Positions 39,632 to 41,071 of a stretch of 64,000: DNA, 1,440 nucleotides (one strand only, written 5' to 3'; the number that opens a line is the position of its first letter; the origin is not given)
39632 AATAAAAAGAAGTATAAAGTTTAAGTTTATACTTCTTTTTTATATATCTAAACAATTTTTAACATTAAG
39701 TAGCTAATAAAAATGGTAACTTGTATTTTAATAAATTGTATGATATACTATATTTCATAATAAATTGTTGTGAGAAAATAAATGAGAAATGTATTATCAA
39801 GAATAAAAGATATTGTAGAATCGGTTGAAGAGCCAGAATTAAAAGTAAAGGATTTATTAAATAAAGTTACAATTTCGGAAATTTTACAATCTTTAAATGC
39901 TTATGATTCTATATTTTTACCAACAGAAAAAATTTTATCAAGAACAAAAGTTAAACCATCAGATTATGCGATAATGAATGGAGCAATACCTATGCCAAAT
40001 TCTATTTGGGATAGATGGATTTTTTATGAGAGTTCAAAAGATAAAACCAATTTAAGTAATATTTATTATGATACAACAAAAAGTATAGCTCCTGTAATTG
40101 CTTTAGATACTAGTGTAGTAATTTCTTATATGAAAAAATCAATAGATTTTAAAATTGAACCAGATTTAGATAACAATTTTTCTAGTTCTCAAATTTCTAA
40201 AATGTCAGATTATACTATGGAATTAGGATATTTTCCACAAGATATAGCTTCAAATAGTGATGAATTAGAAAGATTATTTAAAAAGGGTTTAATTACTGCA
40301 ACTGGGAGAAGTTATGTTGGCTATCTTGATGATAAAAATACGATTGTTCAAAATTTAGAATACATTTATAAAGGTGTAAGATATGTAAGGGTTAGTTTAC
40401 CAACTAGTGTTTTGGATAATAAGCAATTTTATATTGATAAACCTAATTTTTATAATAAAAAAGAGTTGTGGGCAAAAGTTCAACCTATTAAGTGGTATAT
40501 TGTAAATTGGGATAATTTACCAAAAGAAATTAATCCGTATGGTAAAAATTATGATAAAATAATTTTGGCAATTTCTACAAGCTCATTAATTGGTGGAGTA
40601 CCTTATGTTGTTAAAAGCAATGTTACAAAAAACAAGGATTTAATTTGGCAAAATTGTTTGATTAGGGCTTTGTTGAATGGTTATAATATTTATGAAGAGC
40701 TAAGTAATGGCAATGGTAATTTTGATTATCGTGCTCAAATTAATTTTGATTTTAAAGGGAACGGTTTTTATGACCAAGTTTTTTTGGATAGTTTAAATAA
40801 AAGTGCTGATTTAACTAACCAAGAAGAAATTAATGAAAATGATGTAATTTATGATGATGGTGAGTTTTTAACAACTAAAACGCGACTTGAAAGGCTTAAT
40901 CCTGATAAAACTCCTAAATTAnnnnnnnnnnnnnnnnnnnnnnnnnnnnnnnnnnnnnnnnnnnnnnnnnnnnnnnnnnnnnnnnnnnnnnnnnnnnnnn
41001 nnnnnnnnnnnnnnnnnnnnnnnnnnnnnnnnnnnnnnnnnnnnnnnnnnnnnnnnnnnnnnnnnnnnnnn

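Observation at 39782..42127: AAA_5/MoxR-like ATPase fused to a domain normally seen in non-ATPase proteins, directly downstream of the giant operon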

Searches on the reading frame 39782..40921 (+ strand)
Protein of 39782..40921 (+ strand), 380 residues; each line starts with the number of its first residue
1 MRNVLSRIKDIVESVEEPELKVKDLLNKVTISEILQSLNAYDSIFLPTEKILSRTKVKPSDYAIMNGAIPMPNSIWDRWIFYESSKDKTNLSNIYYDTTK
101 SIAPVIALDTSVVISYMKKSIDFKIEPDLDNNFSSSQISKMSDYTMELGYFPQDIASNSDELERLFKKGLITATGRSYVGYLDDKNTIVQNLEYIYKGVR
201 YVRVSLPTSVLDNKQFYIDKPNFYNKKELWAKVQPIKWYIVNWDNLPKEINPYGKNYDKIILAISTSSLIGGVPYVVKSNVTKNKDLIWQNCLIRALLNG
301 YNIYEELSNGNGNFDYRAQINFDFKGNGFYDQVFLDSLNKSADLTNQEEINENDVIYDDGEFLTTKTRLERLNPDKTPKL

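Call 3: search_protein_families(library=pfam, proteins=[window:39782-40921:+], max_evalue=1)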
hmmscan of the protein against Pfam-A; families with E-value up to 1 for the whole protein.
window:39782-40921:+ (380 aa): 1 family
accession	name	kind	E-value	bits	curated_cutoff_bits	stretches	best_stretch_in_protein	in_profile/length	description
PF15252.11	DUF4589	-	0.19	12.2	27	1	52-90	82-118/246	Domain of unknown function (DUF4589)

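Call 26: search_protein_representatives(protein=window:39782-40921:+)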
Query: 380 residues. Proteins with E-value up to 0.001 (for the whole library): 300; up to 1e-10: 162; up to 1e-30: 18. The best 150 are listed.
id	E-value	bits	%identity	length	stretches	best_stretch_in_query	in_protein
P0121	1.5e-50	188.8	38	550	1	53-379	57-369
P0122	2.0e-45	171.9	41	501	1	97-333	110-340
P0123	4.6e-45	170.7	40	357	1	55-346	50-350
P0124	1.5e-42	162.4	41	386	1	99-341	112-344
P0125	3.3e-42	161.3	38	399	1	84-338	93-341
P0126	5.0e-40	154.2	41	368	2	139-348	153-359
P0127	9.4e-40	153.3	28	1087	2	3-348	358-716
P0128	1.4e-38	149.4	41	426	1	97-336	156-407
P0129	4.1e-38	147.8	39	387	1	140-340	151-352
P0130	1.5e-34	136.1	44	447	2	160-352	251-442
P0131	4.6e-34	134.5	40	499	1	133-353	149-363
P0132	5.8e-34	134.2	39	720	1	138-354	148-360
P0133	1.1e-33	133.3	37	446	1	57-378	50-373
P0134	9.1e-33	130.3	33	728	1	59-365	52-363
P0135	3.2e-32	128.5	39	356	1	56-330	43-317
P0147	7.4e-28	114.1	36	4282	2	190-346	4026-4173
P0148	9.2e-28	113.8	35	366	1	39-333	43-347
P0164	6.9e-24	101.0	30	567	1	39-352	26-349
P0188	5.0e-20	88.4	33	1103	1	38-348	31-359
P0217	1.5e-15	73.6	41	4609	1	224-336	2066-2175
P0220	3.3e-15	72.5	41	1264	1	187-330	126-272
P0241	1.1e-13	67.4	32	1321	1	94-354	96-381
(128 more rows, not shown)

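Call 54: predict_structure(alignment_id=A2)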
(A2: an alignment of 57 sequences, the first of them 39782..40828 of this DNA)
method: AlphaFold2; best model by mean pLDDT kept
length: 349 residues; sequences in the alignment: 57
mean_pLDDT: 84.0   pTM: 0.84
mean pLDDT of the five models: 84.0, 82.0, 81.7, 81.2, 80.2
residues with pLDDT >= 90: 200; 70-90: 71; 50-70: 66; < 50: 12
segments of 3 or more residues with pLDDT < 50: 341-349
pLDDT, mean of each block of 10 residues (from residue 1): 59 65 88 66 92 87 93 70 57 75 96 92 88 57 85 96 98 96 94 97 93 70 82 96 95 95 95 86 80 95 96 90 95 73 46
secondary structure, 60 per line:
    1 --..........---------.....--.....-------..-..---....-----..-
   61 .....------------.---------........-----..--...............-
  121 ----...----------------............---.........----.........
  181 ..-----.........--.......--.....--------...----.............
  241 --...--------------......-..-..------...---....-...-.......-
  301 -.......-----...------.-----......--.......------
elements in order: H3-12 H22-25 H49-52 H61-65 H88-95 E105-109 H110-119 E125-127 E144-155 H159-167 E172-182 E188-196 E199-205 H208-212 E228-240 E260-265 H284-287 H293-299 H303-308 H329-334 H337-343

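Call 61: fold_search(model_id=the predicted structure, library=pdb)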
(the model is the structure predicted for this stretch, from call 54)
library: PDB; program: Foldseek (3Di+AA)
matches with E <= 10: 483; with E <= 0.001: 0
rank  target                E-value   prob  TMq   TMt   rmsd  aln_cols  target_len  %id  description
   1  7czf_B                2.3e-01  0.02  0.09  0.07  22.8       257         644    9  Crystal structure of Kaposi Sarcoma associated herpesvirus (KSHV ) gHgL in complex with the ligand binding domian (LBD (released 2020-10-21)
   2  9tg4_E                4.8e-01  0.03  0.08  0.08  15.5       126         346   10  Structure of the YbjP lipoprotein bound to the AcrABZ-TolC efflux pump (released 2026-04-08)
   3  9n48_B                5.1e-01  0.08  0.12  0.14   7.0        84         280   14  Crystal structure of PAK1 bound to compound C1 (released 2025-06-25)
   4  5kbq_A                5.5e-01  0.05  0.10  0.11   7.5        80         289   14  Pak1 in complex with bis-anilino pyrimidine inhibitor (released 2016-09-28)
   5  1dvm_D                6.2e-01  0.03  0.09  0.09  19.1       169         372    9  ACTIVE FORM OF HUMAN PAI-1 (released 2000-09-06)
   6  9d50_B                6.6e-01  0.04  0.10  0.12   8.8        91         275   16  Structure of PAK1 in complex with compound 24 (released 2025-04-02)
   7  4tma_C                7.9e-01  0.02  0.08  0.06  18.4       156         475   10  Crystal structure of gyrase bound to its inhibitor YacG (released 2014-07-23)
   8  3q52                  8.4e-01  0.04  0.10  0.11   9.9        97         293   13  Structure of phosphorylated PAK1 kinase domain (released 2011-12-21)
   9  6e8a_B                9.4e-01  0.02  0.08  0.13  13.8       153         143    9  Crystal structure of DcrB from Salmonella enterica at 1.92 Angstroms resolution (released 2018-10-31)
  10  4g8o_C                9.4e-01  0.01  0.10  0.09  23.8       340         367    8  Crystal Structure of a novel small molecule inactivator bound to plasminogen activator inhibitor-1 (released 2013-12-25)
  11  3nda_A                9.4e-01  0.01  0.09  0.08  18.5       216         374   10  Crystal structure of serpin from tick Ixodes ricinus (released 2010-10-27)
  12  4hh3_B                1.0e+00  0.08  0.08  0.11   8.9        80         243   14  Structure of the AppA-PpsR2 core complex from Rb. sphaeroides (released 2013-06-05)
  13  9ay5_A                1.0e+00  0.01  0.07  0.11  18.2       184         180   10  Tail-Baseplate of P1 bacteriophage (released 2025-09-10)
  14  4o0r_B                1.1e+00  0.04  0.10  0.12  10.1        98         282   15  Back pocket flexibility provides group-II PAK selectivity for type 1 kinase inhibitors (released 2014-02-12)
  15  3sik_B                1.1e+00  0.03  0.10  0.25  18.1       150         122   10  Crystal structure of the Bacillus anthracis hemophore IsdX1 complexed with heme (released 2012-05-02)
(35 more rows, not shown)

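Call 67: search_protein_families(library=pfam, alignment_id=A3, max_evalue=0.001)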
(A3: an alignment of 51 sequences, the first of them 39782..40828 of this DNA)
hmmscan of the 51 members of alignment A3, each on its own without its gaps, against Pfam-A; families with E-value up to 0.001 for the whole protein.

A. member 1, window:39782-40828:+ (349 aa): 0 families

B. families by the number of members that match (of 51 scanned): 7 families
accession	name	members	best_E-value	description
PF19789.6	DUF6273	15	1.9e-43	Domain of unknown function (DUF6273)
PF07728.20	AAA_5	4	2e-08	AAA domain (dynein-related subfamily)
PF09479.16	Flg_new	3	1.6e-59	Listeria-Bacteroides repeat domain (List_Bact_rpt)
PF13191.12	AAA_16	3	1.2e-07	AAA ATPase domain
PF00004.35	AAA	2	0.00015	ATPase family associated with various cellular activities (AAA)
PF13229.12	Beta_helix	1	1.7e-21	Right handed beta helix region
PF07724.20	AAA_2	1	0.00087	AAA domain (Cdc48 subfamily)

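Call 68: fold_search(model_id=the predicted structure, library=viral)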
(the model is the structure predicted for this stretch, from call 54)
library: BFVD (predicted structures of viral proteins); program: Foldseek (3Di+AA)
matches with E <= 10: 518; with E <= 0.001: 0
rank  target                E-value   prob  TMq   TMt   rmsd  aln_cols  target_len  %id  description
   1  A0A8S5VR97            5.4e-02  0.06  0.10  0.12  16.4       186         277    9  (no name in the UniProt tables at hand)
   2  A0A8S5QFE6            7.3e-02  0.18  0.11  0.24  13.5       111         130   12  Uncharacterized protein [Siphoviridae sp. ctoRD1]
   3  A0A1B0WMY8            1.6e-01  0.02  0.07  0.08  22.7       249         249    8  (no name in the UniProt tables at hand)
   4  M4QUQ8                1.9e-01  0.33  0.13  0.11   4.5        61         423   20  (no name in the UniProt tables at hand)
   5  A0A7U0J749            3.1e-01  0.16  0.12  0.35   5.9        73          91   10  Uncharacterized protein [Streptomyces phage MeganTheeKilla]
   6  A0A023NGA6            3.3e-01  0.14  0.12  0.31  13.2       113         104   11  (no name in the UniProt tables at hand)
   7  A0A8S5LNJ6            3.3e-01  0.07  0.07  0.19  10.3        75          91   17  KTSC domain [Siphoviridae sp. ctl0E3]
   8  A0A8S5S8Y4            3.5e-01  0.07  0.11  0.15  16.1       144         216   15  Uncharacterized protein [Phage sp. ctGns7]
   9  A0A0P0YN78            4.2e-01  0.10  0.10  0.19  12.2        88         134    9  (no name in the UniProt tables at hand)
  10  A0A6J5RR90            4.5e-01  0.07  0.11  0.18  12.0       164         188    9  Lipoprotein [uncultured Caudovirales phage]
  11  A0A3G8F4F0            4.5e-01  0.02  0.07  0.08  19.9       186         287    8  (no name in the UniProt tables at hand)
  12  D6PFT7                4.8e-01  0.02  0.10  0.10  19.2       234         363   11  (no name in the UniProt tables at hand)
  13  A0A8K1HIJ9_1          4.8e-01  0.02  0.06  0.03  30.7       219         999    7  Putative nonstructural polyprotein [Sichuan mosquito picorna-like virus]
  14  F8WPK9                5.1e-01  0.15  0.12  0.22   7.1        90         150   13  (no name in the UniProt tables at hand)
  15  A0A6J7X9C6            5.4e-01  0.04  0.11  0.19  12.0       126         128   13  Uncharacterized protein [uncultured Caudovirales phage]
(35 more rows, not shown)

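Call 88: search_protein_families(library=pfam, proteins=[P0127, P0121, P0123, P0133, P0134, P0148, P0164, P0188, P0220, P0241], max_evalue=0.001)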
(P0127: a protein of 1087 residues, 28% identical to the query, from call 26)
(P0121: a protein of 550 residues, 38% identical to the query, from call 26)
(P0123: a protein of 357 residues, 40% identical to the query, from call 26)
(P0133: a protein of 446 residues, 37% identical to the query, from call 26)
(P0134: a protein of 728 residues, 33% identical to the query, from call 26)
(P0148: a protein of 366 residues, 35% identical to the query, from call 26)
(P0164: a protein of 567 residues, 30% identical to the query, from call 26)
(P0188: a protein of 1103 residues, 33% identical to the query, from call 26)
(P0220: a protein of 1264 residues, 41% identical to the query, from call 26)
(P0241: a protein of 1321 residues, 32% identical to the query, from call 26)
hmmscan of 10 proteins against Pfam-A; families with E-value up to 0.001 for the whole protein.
P0127 (1087 aa): 0 families

P0121 (550 aa): 1 family
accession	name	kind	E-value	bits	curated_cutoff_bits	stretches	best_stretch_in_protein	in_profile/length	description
PF13191.12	AAA_16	-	0.00015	22.7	32.6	1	388-506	24-156/167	AAA ATPase domain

P0123 (357 aa): 0 families

P0133 (446 aa): 1 family
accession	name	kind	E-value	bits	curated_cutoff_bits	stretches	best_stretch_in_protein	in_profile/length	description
PF19789.6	DUF6273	-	9e-06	26.1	23.5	0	3-117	54-171/172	Domain of unknown function (DUF6273)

P0134 (728 aa): 1 family
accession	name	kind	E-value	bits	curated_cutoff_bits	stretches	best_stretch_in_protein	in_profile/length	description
PF07728.20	AAA_5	-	0.00074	20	22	0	396-511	2-125/139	AAA domain (dynein-related subfamily)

P0148 (366 aa): 0 families

P0164 (567 aa): 2 families
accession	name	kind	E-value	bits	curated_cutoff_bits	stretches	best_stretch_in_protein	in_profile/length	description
PF19789.6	DUF6273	-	0.00017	21.9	23.5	0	7-111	58-171/172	Domain of unknown function (DUF6273)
PF00004.35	AAA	-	0.00034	21.5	21.2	0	452-527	53-128/131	ATPase family associated with various cellular activities (AAA)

P0188 (1103 aa): 0 families

P0220 (1264 aa): 2 families
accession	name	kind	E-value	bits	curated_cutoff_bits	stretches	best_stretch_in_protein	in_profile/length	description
PF09479.16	Flg_new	-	2.5e-11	43.9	27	1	402-471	3-60/65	Listeria-Bacteroides repeat domain (List_Bact_rpt)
PF19789.6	DUF6273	-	1.7e-06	28.5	23.5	1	229-397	32-171/172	Domain of unknown function (DUF6273)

P0241 (1321 aa): 2 families
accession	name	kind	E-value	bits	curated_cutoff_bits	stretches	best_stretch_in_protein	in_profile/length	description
PF07728.20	AAA_5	-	6.3e-05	23.4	22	1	424-583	2-139/139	AAA domain (dynein-related subfamily)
PF13191.12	AAA_16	-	0.00098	20.1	32.6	0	421-537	24-153/167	AAA ATPase domain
